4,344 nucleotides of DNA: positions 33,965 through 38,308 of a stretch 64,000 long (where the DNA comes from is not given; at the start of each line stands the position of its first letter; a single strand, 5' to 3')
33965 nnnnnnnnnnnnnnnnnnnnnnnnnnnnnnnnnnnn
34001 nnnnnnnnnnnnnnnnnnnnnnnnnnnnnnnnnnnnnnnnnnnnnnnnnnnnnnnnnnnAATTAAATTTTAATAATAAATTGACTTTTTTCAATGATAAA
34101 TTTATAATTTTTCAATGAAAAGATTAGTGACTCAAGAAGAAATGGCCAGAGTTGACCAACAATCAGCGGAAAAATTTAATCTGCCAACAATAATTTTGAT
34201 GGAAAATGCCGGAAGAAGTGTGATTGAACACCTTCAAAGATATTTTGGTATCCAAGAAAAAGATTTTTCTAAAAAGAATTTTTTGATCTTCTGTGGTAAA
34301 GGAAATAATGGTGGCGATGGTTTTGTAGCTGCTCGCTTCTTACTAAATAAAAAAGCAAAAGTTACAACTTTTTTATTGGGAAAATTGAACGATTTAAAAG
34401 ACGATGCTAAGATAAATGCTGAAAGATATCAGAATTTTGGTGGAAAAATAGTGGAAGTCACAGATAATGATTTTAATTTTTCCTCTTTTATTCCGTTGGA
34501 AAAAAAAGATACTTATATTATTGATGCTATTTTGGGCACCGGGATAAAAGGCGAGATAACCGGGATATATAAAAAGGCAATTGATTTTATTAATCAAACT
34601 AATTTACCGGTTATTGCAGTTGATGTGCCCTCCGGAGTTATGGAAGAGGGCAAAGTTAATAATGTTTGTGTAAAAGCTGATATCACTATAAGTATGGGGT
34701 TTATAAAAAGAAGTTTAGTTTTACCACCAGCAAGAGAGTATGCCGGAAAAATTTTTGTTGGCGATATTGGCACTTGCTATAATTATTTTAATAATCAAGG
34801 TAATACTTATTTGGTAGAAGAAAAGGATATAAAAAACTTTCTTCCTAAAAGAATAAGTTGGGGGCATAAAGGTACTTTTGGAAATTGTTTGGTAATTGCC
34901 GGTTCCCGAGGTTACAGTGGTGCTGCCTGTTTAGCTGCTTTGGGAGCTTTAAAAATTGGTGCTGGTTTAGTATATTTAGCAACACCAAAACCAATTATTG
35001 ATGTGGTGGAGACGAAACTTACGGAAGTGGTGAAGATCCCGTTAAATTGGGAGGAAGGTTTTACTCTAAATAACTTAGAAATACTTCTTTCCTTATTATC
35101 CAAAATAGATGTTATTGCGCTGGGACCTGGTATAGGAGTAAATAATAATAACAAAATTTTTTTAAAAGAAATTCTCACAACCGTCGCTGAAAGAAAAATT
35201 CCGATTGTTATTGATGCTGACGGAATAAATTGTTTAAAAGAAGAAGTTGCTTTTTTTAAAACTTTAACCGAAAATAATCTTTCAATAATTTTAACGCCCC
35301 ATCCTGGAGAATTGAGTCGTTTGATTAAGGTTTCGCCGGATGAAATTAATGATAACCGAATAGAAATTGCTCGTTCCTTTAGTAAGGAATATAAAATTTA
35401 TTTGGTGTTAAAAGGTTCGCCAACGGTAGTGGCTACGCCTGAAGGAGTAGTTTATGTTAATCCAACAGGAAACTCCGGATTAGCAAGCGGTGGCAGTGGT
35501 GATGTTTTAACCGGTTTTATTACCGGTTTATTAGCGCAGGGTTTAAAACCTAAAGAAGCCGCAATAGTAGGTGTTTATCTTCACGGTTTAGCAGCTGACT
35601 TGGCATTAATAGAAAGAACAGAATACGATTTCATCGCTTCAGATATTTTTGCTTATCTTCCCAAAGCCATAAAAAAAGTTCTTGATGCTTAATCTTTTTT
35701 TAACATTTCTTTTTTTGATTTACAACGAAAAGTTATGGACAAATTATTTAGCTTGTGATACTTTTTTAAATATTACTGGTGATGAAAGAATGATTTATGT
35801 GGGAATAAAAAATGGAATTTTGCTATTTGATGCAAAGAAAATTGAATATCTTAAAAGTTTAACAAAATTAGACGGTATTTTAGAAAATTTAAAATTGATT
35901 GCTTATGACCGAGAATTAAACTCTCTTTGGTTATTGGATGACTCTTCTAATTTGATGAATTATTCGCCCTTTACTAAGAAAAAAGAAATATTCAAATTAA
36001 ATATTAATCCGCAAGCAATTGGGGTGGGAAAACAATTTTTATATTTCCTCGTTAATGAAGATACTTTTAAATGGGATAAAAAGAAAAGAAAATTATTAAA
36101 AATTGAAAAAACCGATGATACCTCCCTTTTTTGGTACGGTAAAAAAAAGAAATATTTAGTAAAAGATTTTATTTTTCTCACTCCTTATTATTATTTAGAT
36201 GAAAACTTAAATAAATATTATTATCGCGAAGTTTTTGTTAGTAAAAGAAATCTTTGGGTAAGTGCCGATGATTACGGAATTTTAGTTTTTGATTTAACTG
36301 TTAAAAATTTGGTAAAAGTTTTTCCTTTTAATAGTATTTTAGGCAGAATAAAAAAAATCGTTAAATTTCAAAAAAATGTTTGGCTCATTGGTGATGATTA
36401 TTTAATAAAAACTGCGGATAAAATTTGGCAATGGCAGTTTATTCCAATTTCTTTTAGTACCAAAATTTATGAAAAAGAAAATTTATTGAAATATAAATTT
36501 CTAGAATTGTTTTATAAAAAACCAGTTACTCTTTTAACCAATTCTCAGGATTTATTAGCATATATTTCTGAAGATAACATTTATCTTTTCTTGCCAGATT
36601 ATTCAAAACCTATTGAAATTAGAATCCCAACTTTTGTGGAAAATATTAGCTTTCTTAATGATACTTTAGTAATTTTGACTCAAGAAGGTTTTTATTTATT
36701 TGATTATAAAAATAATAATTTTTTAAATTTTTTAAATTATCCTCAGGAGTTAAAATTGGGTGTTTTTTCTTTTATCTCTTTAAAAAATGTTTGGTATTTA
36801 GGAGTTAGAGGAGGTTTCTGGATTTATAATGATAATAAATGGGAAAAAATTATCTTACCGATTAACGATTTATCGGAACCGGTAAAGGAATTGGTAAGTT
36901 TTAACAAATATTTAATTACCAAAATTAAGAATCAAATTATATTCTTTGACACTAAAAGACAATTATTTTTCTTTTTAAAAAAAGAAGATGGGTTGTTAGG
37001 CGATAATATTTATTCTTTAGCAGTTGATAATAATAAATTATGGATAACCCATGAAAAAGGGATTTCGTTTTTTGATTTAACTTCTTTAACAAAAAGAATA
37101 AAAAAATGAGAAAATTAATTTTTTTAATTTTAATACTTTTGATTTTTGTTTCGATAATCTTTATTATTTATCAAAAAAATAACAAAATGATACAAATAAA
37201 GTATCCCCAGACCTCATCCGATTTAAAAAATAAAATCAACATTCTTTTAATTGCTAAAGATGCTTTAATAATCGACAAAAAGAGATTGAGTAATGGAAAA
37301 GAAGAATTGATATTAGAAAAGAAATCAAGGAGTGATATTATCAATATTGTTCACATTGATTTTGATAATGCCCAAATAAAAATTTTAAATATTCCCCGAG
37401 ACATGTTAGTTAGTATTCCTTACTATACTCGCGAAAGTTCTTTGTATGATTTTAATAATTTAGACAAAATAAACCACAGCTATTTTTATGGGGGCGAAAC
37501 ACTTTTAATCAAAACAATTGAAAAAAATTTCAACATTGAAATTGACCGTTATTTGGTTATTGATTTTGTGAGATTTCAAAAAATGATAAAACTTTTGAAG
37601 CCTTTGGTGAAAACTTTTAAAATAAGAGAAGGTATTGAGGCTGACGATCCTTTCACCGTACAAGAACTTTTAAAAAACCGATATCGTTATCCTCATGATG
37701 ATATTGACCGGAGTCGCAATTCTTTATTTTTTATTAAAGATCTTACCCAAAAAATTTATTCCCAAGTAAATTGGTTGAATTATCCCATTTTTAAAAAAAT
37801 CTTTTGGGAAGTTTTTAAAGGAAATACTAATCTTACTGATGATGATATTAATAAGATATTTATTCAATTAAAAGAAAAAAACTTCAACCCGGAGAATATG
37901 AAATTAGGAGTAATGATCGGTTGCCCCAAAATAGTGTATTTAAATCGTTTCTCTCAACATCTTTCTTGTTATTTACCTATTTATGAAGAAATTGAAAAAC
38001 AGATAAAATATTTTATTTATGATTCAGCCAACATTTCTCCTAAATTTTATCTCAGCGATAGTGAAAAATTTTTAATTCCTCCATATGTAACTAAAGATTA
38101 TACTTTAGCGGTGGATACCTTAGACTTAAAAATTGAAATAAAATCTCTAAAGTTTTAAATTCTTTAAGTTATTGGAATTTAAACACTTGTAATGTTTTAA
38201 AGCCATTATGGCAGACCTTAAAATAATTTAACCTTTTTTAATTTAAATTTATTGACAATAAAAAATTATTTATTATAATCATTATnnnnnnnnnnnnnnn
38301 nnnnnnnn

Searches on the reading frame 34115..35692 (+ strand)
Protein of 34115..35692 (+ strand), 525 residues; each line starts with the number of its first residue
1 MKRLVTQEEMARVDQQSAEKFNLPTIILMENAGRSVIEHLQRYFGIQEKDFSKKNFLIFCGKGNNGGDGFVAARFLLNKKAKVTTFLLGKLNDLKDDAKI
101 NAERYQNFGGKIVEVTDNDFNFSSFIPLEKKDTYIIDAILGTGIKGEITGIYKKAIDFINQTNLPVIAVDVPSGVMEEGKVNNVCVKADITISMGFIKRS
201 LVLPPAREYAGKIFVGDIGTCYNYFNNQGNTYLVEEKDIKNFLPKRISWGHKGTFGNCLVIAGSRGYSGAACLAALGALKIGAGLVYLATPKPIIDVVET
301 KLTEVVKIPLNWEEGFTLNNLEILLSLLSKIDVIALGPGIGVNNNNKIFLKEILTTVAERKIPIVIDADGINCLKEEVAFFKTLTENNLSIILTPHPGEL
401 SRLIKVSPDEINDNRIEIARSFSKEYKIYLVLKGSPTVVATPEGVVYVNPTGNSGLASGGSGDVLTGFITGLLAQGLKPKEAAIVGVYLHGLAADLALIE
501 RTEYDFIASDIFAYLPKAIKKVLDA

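Call 11: search_protein_families(library=pfam, proteins=[window:34115-35692:+], max_evalue=0.001)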
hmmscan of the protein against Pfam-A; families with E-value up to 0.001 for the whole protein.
window:34115-35692:+ (525 aa): 2 families
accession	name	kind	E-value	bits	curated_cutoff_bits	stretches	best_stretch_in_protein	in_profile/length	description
PF01256.23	Carb_kinase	-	1.3e-61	208.6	27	1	259-515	2-240/242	NAD(P)H-hydrate dehydratase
PF03853.21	YjeF_N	-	6.1e-49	166.7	24.9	1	27-199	3-168/169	YjeF-related protein N-terminus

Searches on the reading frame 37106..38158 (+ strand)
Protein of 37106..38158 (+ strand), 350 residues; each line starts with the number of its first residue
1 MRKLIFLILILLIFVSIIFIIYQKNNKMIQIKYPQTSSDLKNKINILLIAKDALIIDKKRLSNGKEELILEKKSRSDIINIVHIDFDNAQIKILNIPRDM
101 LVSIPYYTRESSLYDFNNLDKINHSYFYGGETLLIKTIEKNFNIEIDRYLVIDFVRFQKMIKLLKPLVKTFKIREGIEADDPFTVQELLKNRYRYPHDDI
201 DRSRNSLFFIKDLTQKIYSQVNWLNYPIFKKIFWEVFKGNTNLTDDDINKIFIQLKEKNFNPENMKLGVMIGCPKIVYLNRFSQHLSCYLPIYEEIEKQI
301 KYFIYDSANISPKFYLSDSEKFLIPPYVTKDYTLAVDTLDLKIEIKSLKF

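Call 11: search_protein_families(library=pfam, proteins=[window:37106-38158:+], max_evalue=0.001)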
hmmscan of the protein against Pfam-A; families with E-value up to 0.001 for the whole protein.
window:37106-38158:+ (350 aa): 1 family
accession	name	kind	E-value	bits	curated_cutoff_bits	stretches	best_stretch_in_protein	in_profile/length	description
PF03816.19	LytR_cpsA_psr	-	3.4e-20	73.2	24.6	1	75-166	1-85/150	LytR_cpsA_psr family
